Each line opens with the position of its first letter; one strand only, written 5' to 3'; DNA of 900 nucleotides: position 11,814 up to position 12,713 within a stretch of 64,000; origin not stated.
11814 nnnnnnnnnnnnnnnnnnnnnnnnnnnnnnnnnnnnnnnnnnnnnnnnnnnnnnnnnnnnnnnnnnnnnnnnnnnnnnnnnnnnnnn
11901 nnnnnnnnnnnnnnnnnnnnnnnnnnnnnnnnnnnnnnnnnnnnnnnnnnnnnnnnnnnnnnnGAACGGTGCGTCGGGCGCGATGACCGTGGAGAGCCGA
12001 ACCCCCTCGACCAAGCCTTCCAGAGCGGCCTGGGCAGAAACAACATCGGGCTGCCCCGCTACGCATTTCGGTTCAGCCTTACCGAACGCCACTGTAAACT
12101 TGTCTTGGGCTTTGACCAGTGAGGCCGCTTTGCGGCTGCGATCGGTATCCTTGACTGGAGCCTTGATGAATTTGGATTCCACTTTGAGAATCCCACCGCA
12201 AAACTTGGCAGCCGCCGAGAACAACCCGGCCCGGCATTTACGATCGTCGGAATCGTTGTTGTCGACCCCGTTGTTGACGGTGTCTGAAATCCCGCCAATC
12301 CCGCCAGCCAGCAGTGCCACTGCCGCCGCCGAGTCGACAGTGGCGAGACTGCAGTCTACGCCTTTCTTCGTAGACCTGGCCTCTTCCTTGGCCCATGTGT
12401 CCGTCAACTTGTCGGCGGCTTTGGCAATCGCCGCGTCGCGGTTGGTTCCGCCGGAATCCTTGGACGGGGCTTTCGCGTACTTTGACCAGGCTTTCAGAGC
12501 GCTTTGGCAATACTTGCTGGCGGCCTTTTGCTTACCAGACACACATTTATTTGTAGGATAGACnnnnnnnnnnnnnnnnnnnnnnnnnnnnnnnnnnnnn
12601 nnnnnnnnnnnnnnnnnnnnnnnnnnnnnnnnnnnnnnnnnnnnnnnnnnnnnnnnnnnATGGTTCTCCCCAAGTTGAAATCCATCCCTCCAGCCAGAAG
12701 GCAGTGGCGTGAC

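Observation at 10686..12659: Secreted PAE/Notum-type esterase fused to N-terminal Lys/Cys-rich tandem repeats and a Cys-rich C-terminal module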

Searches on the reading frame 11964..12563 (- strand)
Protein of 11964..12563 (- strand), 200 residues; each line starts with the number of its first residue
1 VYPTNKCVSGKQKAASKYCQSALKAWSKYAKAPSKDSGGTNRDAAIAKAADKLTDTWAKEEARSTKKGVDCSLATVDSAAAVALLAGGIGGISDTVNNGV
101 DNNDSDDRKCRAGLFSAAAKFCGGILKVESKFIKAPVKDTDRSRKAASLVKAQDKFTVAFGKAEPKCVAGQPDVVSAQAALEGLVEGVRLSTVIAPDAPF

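Call 27: search_protein_representatives(alignment_id=A2)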
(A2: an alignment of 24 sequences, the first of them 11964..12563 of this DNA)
Query: 24 sequences, 198 profile positions. Proteins with E-value up to 0.001 (for the whole library): 603; up to 1e-10: 220; up to 1e-30: 58. The best 150 are listed.
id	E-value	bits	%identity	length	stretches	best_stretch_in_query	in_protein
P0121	8.3e-69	247.8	-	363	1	1-198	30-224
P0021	4.2e-65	235.7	-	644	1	1-197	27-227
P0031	1.3e-63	230.9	-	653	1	1-198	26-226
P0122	2.1e-63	230.2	-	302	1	2-198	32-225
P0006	2.6e-63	229.9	-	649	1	1-195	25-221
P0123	2.6e-63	229.9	-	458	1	1-198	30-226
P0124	1.8e-61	223.9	-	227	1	1-198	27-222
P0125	2.8e-60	220.0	-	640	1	2-198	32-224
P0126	4.8e-60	219.2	-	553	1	1-191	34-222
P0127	9.2e-60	218.3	-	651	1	1-197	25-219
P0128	4.5e-59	216.1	-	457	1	1-198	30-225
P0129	7.1e-58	212.1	-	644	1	1-198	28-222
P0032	8.3e-57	208.7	-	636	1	1-198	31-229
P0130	2.0e-56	207.4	-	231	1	1-198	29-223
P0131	6.5e-56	205.7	-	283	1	1-198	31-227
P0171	1.7e-32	129.3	-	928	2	6-168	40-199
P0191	5.1e-25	104.9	-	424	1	3-186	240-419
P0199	9.4e-23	97.5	-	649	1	6-187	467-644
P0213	1.5e-20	90.3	-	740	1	3-186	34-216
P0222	7.9e-20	88.0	-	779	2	6-190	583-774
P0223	8.8e-20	87.8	-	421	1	7-187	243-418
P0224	9.4e-20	87.7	-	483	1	6-187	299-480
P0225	1.1e-19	87.5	-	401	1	6-188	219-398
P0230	2.7e-19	86.2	-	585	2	7-188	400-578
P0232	3.0e-19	86.1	-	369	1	3-189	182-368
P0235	5.0e-19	85.4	-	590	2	6-127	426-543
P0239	8.3e-19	84.6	-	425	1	6-185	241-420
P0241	1.4e-18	83.9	-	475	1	6-186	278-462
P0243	2.9e-18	82.9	-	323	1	6-186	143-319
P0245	4.0e-18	82.4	-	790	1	6-192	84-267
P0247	7.3e-18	81.6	-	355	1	6-187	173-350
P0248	8.2e-18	81.4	-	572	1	4-183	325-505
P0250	9.9e-18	81.1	-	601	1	4-186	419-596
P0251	1.6e-17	80.5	-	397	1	7-187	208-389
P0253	1.7e-17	80.4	-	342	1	6-184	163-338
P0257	7.8e-17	78.2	-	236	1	3-187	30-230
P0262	3.1e-16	76.2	-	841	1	6-167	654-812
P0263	3.4e-16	76.1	-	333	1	6-186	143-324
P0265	4.3e-16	75.8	-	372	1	6-189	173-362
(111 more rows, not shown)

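Call 29: search_protein_families(library=pfam, proteins=[P0225, P0235, P0199, P0213, P0222, P0262, P0230, P0191, P0250, P0248], max_evalue=0.01)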
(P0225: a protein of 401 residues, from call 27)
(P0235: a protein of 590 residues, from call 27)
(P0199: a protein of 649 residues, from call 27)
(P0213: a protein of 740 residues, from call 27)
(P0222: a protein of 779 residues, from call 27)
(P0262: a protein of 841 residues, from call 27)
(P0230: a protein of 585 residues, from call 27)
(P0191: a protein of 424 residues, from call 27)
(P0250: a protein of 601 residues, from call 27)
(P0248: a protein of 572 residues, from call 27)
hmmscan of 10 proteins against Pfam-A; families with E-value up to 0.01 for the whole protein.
P0225 (401 aa): 1 family
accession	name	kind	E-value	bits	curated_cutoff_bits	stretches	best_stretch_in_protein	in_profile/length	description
PF00413.30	Peptidase_M10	-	4.7e-13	49.8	24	1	64-208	25-158/159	Matrixin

P0235 (590 aa): 6 families
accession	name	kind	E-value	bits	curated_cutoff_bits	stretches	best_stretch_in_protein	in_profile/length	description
PF00560.39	LRR_1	-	1.2e-32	105.4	20.6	6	130-152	1-23/23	Leucine Rich Repeat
PF12799.13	LRR_4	-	2.1e-21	75.9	27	4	130-167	2-37/44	Leucine Rich repeats (2 copies)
PF23598.1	LRR_14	-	1.1e-18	67.5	40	2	100-211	42-149/353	Leucine-rich repeat region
PF13855.12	LRR_8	-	5.8e-17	61.7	27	5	106-165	2-61/61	Leucine rich repeat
PF02412.23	TSP_3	-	3.1e-10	40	25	2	334-361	12-36/36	Thrombospondin type 3 repeat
PF25019.1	LRR_R13L1-DRL21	-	0.006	16.9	27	0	104-161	68-125/127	R13L1/DRL21 LRRs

P0199 (649 aa): 4 families
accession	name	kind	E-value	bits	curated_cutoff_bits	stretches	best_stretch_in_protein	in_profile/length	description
PF10342.15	Kre9_KNH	-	1.8e-16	61.1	24.6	2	172-247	1-82/94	Kre9/KNH-like N-terminal Ig-like domain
PF17957.7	Big_7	-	0.00057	20.9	24.1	0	167-238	2-68/70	Bacterial Ig domain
PF13205.12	Big_5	-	0.0054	17.9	23.6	0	307-339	54-89/105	Bacterial Ig-like domain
PF14610.12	Psg1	-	0.0092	16.2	30.1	0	170-263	27-132/186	Ykl077w/Psg1 (Pma1 Stabilization in Golgi)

P0213 (740 aa): 4 families
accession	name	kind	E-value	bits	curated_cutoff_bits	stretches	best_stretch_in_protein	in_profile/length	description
PF00884.28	Sulfatase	-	1.1e-37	130.5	25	1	223-494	1-301/301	Sulfatase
PF16347.10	SGSH_C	-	6.7e-19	69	29.3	1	448-543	7-108/154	N-sulphoglucosamine sulphohydrolase, C-terminal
PF13290.12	CHB_HEX_C_1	-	1.4e-05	25.3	22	1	664-719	8-64/67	Chitobiase/beta-hexosaminidase C-terminal domain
PF13287.12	Fn3_assoc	-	0.0028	18.1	23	1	668-718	1-52/59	Fn3 associated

P0222 (779 aa): 0 families

P0262 (841 aa): 0 families

P0230 (585 aa): 2 families
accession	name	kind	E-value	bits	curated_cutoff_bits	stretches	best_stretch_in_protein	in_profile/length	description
PF07143.17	CrtC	-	2e-19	71.3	22.5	1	62-253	3-167/168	CrtC N-terminal lipocalin domain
PF17186.10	Lipocalin_9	-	5.4e-09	36.7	26.2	1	262-378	6-128/131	Lipocalin-like domain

P0191 (424 aa): 0 families

P0250 (601 aa): 4 families
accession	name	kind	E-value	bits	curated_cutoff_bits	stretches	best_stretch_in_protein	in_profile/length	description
PF08309.17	LVIVD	-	1.3e-62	207.3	20.2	5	290-331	1-42/42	LVIVD repeat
PF09826.15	Beta_propel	-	9.6e-08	31.8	22.4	2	214-347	19-127/495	Beta propeller domain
PF16819.11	DUF5074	-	1.4e-07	31.4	27.2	1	296-364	104-175/353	Domain of unknown function (DUF5074)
PF13360.13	PQQ_2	-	8.1e-05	22.8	27.6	0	207-273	160-222/233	Outer membrane protein assembly factor BamB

P0248 (572 aa): 1 family
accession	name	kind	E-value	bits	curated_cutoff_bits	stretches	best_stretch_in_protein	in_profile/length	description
PF00404.24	Dockerin_1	-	8.3e-07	29.5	22.9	1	519-566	1-54/57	Dockerin type I domain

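Call 37: list_cluster_members(proteins=[P0225, P0235, P0199, P0213, P0250, P0230, P0191, P0222, P0262, P0257])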
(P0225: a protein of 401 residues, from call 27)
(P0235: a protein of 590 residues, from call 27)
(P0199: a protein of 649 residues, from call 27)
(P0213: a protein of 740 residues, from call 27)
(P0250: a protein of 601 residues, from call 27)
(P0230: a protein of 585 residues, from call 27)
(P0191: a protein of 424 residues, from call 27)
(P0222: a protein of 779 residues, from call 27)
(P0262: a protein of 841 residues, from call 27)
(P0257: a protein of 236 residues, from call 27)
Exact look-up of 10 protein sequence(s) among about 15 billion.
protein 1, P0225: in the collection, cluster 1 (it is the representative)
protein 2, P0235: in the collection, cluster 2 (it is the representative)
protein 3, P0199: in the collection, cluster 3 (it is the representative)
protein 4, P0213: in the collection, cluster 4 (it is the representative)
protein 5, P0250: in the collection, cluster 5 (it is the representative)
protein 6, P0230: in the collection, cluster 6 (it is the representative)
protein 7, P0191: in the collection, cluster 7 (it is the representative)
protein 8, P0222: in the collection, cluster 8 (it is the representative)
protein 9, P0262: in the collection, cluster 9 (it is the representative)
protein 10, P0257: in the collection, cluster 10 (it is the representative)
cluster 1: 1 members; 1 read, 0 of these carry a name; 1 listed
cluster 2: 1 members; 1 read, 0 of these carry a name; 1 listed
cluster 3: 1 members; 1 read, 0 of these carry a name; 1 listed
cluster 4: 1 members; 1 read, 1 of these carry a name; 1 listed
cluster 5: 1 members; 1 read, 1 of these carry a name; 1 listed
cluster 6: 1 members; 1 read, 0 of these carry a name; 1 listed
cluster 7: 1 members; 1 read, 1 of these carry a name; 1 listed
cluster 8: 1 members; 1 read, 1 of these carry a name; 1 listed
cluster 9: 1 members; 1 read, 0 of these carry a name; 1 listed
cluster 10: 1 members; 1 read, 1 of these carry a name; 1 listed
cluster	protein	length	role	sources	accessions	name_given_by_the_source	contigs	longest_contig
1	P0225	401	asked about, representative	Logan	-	-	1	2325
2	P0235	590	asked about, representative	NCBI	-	-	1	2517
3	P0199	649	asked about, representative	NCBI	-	-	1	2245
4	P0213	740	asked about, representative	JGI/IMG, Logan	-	arylsulfatase A-like enzyme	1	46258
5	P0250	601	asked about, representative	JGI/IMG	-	hypothetical protein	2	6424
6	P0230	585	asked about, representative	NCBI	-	-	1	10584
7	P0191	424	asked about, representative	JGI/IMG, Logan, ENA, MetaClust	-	\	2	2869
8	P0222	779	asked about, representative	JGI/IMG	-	T5SS/PEP-CTERM-associated repeat protein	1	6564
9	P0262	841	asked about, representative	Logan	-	-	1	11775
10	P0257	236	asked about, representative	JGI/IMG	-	hypothetical protein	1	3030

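Call 43: predict_structure(alignment_id=A2)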
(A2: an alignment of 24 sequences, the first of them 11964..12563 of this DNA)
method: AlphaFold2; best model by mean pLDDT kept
length: 200 residues; sequences in the alignment: 24
mean_pLDDT: 92.1   pTM: 0.89
mean pLDDT of the five models: 92.1, 91.0, 90.8, 90.4, 90.0
residues with pLDDT >= 90: 157; 70-90: 36; 50-70: 7; < 50: 0
segments of 3 or more residues with pLDDT < 50: none
pLDDT, mean of each block of 10 residues (from residue 1): 87 98 98 93 98 97 89 85 96 88 91 97 97 94 97 97 88 90 93 69
secondary structure, 60 per line:
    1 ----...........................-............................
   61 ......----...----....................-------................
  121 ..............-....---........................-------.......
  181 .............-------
elements in order: H5-31 H33-66 H78-97 H105-134 H136-139 H143-166 H174-193

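Call 47: fold_search(model_id=the predicted structure, library=pdb)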
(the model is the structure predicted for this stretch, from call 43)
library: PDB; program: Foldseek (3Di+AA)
matches with E <= 10: 298; with E <= 0.001: 0
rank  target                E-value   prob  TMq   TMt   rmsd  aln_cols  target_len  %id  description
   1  7x8v_A                5.8e-01  0.08  0.15  0.16  22.6       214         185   11  Cooperative regulation of PBI1 and MAPKs controls WRKY45 transcription factor in rice immunity (released 2022-04-06)
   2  3him_A                6.4e-01  0.28  0.27  0.28  14.6       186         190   12  The Crystal Structure of a Bacterial Regulatory Protein in the tetR Family from Rhodococcus RHA1 to 2.2A (released 2009-05-26)
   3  2cmr_A                6.7e-01  0.30  0.26  0.27  21.9       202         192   10  Crystal structure of the HIV-1 neutralizing antibody D5 Fab bound to the gp41 inner-core mimetic 5-helix (released 2006-10-16)
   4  2kbb_MODEL_1_A        7.1e-01  0.20  0.20  0.23  17.3       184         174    9  Solution Structure of the R9 Domain of Talin (released 2009-03-17)
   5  7cbc_B                9.9e-01  0.18  0.27  0.18  22.7       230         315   11  Crystal structure of a de novo designed switch protein caging a hemagglutinin binder (released 2020-12-23)
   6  7zdg_C                1.2e+00  0.13  0.27  0.12  25.5       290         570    9  IF(heme/confined) conformation of CydDC (Dataset-5) (released 2023-04-19)
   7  4akk_A                1.3e+00  0.16  0.29  0.18  14.9       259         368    9  Structure of the NasR transcription antiterminator (released 2012-06-20)
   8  6f6f                  1.3e+00  0.13  0.28  0.21  17.7       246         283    7  R2-like ligand-binding oxidase V72I mutant with aerobically reconstituted Mn/Fe cofactor (released 2018-07-04)
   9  2azj_B                1.5e+00  0.11  0.25  0.20  19.2       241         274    9  Crystal structure for the mutant D81C of Sulfolobus solfataricus hexaprenyl pyrophosphate synthase (released 2006-03-14)
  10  7zdt_C                1.5e+00  0.08  0.21  0.10  21.1       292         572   11  Occ(apo/return) conformation of CydDC mutant (E500Q.C) in ATP(CydC) bound state (Dataset-18) (released 2023-04-19)
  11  4iit_C                1.5e+00  0.07  0.19  0.17  18.9       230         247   12  The Phenylacetyl-CoA monooxygenase PaaABC subcomplex with phenylacetyl-CoA (released 2013-11-06)
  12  7cbc_A                1.6e+00  0.16  0.30  0.20  22.1       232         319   11  Crystal structure of a de novo designed switch protein caging a hemagglutinin binder (released 2020-12-23)
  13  6qjv                  1.6e+00  0.12  0.27  0.21  18.3       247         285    7  R2-like ligand-binding oxidase E69D mutant with aerobically reconstituted Mn/Fe cofactor (released 2020-02-12)
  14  8wss_R                1.7e+00  0.12  0.21  0.17  12.1       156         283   12  Cryo-EM structure of Melanin-Concentrating Hormone Receptor 1 with MCH (released 2024-06-19)
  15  7zdc_C                1.7e+00  0.07  0.22  0.11  20.4       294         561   11  IF(heme/confined) conformation of CydDC in ADP(CydD) bound state (Dataset-3) (released 2023-04-19)
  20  1x8z_A                1.9e+00  0.25  0.28  0.33   7.2       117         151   10  Crystal structure of a pectin methylesterase inhibitor from Arabidopsis thaliana (released 2004-12-28)
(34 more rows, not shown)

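Call 50: search_solved_structures(query=A2, max_evalue=10)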
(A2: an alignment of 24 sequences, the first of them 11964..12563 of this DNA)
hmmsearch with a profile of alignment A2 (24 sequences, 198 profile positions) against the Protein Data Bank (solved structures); distinct sequences matched with E-value up to 10: 19.
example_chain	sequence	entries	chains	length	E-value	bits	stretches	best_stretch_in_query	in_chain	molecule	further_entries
4xa3_A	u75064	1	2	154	0.0042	20.3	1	24-85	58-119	Gp7-MYH7(1361-1425)-Eb1 chimera protein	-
2vtu_J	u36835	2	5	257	0.28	14.3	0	53-100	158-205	MS2 COAT PROTEIN | COAT PROTEIN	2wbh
1bwl_A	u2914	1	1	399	0.87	12.7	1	52-100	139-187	PROTEIN (NADPH DEHYDROGENASE 1)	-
1bwk_A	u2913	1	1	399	0.88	12.7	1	52-100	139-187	PROTEIN (NADPH DEHYDROGENASE 1)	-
4yil_A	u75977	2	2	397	0.88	12.7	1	52-99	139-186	NADPH dehydrogenase 1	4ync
4gbu_A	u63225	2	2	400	0.89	12.7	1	52-99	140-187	NADPH dehydrogenase 1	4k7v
4h4i_A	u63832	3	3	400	0.93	12.6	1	52-99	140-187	NADPH dehydrogenase 1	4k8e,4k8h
4rnw_A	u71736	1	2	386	0.93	12.6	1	52-99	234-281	NADPH dehydrogenase 1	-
4rnu_A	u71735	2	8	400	0.99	12.5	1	52-99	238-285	NADPH dehydrogenase 1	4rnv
1oya_A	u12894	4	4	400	0.99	12.5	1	52-99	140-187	OLD YELLOW ENZYME | NADPH dehydrogenase 1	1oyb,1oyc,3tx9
3txz_A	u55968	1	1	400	1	12.5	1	52-99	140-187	NADPH dehydrogenase 1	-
37es_A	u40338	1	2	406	1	12.5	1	52-99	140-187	NADPH dehydrogenase 1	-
37fx_A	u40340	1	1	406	1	12.5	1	52-99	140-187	NADPH dehydrogenase 1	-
37fz_A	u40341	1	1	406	1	12.5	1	52-99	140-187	NADPH dehydrogenase 1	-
4k7y_A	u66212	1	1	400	1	12.5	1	52-99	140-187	NADPH dehydrogenase 1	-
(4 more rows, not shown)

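Call 51: search_protein_families(library=pfam, proteins=[window:11964-12563:-], max_evalue=10)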
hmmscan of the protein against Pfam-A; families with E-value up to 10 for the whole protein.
window:11964-12563:- (200 aa): 0 families

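Call 73: search_protein_families(library=ncbifam, proteins=[P0225, P0191, P0243, P0223, P0257, P0253, P0265, P0251, P0222, P0262], max_evalue=0.1)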
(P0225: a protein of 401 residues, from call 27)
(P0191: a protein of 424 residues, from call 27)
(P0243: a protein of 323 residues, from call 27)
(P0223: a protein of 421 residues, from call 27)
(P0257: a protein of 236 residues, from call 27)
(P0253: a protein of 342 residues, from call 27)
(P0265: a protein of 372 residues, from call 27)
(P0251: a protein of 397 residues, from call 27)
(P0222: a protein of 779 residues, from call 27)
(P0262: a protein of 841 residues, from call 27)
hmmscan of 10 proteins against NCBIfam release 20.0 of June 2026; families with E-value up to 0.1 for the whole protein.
P0225 (401 aa): 3 families
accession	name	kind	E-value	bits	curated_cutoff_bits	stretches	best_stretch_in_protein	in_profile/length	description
NF041905.1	MXAN_2677_2678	equivalog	0.00056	19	250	1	160-188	182-210/283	myxosortase-dependent metalloprotease, MXAN_2677/MXAN_2678 family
NF038122.1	metallo_LGF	subfamily_domain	0.00076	19.6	80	1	134-185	118-166/274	NF038122 family metalloprotease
NF033823.0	archmetzin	subfamily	0.011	15.8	145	1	163-187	123-147/170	archaemetzincin family Zn-dependent metalloprotease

P0191 (424 aa): 0 families

P0243 (323 aa): 1 family
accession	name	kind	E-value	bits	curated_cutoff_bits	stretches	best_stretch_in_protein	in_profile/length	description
NF004078.0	PRK05583.1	equivalog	0.037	14.1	77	0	150-233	13-101/104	ribosomal protein L7Ae family protein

P0223 (421 aa): 0 families

P0257 (236 aa): 1 family
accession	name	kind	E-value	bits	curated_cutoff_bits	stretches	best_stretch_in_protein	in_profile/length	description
NF041499.3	MobP3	subfamily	0.051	13.2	150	1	102-206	193-293/315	MobP3 family relaxase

P0253 (342 aa): 0 families

P0265 (372 aa): 0 families

P0251 (397 aa): 2 families
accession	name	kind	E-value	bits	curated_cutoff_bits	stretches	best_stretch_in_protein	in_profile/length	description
NF051851.1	AtpSerPepEprS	equivalog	1.3e-05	23.5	1700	1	21-147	450-568/988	autotransporter serine peptidase EprS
TIGR04393.1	rpt_T5SS_PEPC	repeat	4.2e-05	23.5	23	1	11-62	2-47/49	T5SS/PEP-CTERM-associated repeat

P0222 (779 aa): 1 family
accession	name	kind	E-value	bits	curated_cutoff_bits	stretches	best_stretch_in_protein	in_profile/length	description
TIGR04393.1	rpt_T5SS_PEPC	repeat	3.5e-22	78.2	23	4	136-186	3-47/49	T5SS/PEP-CTERM-associated repeat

P0262 (841 aa): 0 families

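Call 74: search_protein_families(library=pfam, proteins=[P0223, P0224, P0232, P0239, P0241, P0243, P0247, P0263, P0265, P0171], max_evalue=0.01)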
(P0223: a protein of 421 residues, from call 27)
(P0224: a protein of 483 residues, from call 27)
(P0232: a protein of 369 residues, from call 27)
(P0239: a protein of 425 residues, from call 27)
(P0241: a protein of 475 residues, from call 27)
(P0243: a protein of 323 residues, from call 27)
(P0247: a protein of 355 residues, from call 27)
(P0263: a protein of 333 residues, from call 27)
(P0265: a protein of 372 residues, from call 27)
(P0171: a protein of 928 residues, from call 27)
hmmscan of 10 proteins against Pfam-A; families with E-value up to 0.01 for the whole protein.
P0223 (421 aa): 0 families

P0224 (483 aa): 0 families

P0232 (369 aa): 0 families

P0239 (425 aa): 0 families

P0241 (475 aa): 0 families

P0243 (323 aa): 0 families

P0247 (355 aa): 1 family
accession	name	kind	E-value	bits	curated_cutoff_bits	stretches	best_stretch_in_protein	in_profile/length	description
PF07603.17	Lcl_C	-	1.9e-12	47.9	34.9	1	19-161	2-116/117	Lcl C-terminal domain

P0263 (333 aa): 0 families

P0265 (372 aa): 0 families

P0171 (928 aa): 8 families
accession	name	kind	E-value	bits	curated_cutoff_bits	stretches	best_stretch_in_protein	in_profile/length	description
PF12740.14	PETase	-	2.2e-91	306.3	28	1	661-927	6-263/263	PET hydrolase-like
PF03283.19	PAE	-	1.6e-13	50.9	26.6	1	299-447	29-176/355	Pectinacetylesterase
PF00756.26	Esterase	-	0.00027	21.2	22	0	779-805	112-138/251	Putative esterase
PF12146.15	Hydrolase_4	-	0.00047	20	27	1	785-825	79-120/239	Serine aminopeptidase, S33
PF00326.27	Peptidase_S9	-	0.00062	19.8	22.6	0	405-433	50-78/213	Prolyl oligopeptidase family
PF01738.24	DLH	-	0.0024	18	21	1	778-870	93-186/217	Dienelactone hydrolase family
PF00561.26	Abhydrolase_1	-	0.0073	16.4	25.8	0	782-821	69-108/245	alpha/beta hydrolase fold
PF12695.13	Abhydrolase_5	-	0.0095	16.2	27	0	786-846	61-120/164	Alpha/beta hydrolase family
